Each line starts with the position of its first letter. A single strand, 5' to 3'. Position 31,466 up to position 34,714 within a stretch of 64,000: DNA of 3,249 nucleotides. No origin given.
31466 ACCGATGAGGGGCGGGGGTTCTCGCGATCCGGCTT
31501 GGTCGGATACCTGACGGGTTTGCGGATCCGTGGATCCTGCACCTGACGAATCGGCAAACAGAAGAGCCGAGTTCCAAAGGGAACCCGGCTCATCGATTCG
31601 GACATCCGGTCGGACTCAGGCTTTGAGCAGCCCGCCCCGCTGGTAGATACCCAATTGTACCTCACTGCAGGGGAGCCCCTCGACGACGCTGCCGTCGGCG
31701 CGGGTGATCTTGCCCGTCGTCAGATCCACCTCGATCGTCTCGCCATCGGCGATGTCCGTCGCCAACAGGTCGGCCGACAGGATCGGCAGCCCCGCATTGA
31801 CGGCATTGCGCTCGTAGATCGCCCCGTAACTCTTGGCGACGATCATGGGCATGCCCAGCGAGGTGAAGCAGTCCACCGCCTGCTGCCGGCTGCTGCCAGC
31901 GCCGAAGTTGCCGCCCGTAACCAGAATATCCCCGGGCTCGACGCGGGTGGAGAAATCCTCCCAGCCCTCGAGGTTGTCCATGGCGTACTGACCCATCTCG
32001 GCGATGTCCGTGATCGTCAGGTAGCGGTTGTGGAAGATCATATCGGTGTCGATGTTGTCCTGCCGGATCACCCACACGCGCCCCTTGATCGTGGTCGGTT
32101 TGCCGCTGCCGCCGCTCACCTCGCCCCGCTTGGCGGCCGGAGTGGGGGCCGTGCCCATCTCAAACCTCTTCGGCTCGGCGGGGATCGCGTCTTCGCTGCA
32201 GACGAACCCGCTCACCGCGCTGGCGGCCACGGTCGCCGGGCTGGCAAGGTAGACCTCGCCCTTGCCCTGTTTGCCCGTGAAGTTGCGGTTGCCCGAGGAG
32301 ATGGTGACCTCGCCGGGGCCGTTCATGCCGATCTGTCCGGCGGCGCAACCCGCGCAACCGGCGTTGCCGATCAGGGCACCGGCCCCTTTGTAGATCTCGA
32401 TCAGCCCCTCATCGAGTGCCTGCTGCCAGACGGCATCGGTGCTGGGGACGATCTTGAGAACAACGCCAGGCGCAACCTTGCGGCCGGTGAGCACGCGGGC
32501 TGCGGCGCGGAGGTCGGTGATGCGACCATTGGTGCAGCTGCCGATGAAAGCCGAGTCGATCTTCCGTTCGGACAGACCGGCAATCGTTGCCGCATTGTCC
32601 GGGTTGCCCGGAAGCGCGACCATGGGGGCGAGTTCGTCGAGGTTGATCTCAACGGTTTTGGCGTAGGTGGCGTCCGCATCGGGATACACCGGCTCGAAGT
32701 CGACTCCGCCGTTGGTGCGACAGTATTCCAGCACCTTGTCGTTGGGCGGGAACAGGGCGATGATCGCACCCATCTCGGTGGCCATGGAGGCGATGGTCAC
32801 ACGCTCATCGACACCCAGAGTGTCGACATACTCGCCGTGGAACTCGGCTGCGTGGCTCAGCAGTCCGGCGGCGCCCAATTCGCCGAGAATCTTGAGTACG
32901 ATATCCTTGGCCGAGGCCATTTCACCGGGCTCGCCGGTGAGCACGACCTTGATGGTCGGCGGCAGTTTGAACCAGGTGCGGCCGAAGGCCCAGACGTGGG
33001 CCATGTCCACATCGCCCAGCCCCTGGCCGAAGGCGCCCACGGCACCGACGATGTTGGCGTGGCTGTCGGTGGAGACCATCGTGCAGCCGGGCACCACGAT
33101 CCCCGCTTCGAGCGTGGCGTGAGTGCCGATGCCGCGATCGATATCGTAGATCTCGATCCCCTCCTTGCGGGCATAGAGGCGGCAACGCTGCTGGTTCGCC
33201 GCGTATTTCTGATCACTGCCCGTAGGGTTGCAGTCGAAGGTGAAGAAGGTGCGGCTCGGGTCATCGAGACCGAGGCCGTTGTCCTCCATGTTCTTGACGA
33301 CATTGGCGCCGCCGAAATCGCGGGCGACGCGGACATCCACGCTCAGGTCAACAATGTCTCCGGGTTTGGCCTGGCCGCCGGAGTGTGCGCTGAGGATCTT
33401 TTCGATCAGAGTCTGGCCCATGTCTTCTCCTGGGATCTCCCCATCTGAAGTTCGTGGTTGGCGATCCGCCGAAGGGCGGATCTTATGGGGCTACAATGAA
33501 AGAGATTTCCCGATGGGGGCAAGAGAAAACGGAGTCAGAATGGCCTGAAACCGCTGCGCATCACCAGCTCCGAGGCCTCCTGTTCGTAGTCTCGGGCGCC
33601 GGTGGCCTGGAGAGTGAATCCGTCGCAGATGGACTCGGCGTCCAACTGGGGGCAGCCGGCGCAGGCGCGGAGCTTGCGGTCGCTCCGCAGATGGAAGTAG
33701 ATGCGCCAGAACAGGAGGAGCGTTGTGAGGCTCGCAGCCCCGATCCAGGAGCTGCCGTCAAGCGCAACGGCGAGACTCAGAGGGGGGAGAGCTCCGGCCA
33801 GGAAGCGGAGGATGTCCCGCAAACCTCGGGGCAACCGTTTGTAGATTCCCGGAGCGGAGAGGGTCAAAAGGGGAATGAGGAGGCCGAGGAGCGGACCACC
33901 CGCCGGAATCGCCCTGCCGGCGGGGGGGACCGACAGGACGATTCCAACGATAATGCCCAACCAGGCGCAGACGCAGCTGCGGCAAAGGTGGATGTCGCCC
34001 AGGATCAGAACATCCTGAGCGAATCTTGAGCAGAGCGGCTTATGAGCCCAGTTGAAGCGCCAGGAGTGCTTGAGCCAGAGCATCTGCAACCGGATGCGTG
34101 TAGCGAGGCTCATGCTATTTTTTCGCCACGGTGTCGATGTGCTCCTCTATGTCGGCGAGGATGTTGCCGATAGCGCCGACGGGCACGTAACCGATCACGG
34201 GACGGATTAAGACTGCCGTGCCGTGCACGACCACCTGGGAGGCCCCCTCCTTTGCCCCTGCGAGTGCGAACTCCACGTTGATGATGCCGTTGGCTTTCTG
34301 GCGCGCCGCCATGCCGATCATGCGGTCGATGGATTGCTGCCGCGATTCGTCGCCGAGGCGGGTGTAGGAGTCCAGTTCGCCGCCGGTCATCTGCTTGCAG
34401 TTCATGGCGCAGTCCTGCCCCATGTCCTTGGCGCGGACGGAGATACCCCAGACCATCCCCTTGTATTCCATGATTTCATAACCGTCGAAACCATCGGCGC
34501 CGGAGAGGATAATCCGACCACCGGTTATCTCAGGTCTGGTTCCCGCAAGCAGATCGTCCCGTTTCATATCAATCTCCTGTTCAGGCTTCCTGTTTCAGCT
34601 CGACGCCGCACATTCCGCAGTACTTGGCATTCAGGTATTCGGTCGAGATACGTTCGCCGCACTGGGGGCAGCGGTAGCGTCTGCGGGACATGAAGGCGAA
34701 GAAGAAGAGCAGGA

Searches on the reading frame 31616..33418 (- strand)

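Call 13: search_protein_families(library=pfam, proteins=[window:31616-33418:-], max_evalue=0.001)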
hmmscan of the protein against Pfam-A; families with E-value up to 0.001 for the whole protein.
window:31616-33418:- (600 aa): 2 families
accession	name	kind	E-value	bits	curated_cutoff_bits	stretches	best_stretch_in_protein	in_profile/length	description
PF00330.25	Aconitase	-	1.1e-85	288.8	28.7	2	6-281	1-305/463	Aconitase family (aconitate hydratase)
PF00694.25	Aconitase_C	-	2e-12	48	22.8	1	490-544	68-123/131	Aconitase C-terminal domain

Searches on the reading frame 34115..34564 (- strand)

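Call 13: search_protein_families(library=pfam, proteins=[window:34115-34564:-], max_evalue=0.001)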
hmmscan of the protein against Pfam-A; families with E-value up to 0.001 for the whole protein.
window:34115-34564:- (149 aa): 1 family
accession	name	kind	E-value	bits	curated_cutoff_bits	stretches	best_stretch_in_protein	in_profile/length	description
PF01906.23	YbjQ_1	-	3.8e-23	82.5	23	1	19-119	2-102/103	Putative heavy-metal-binding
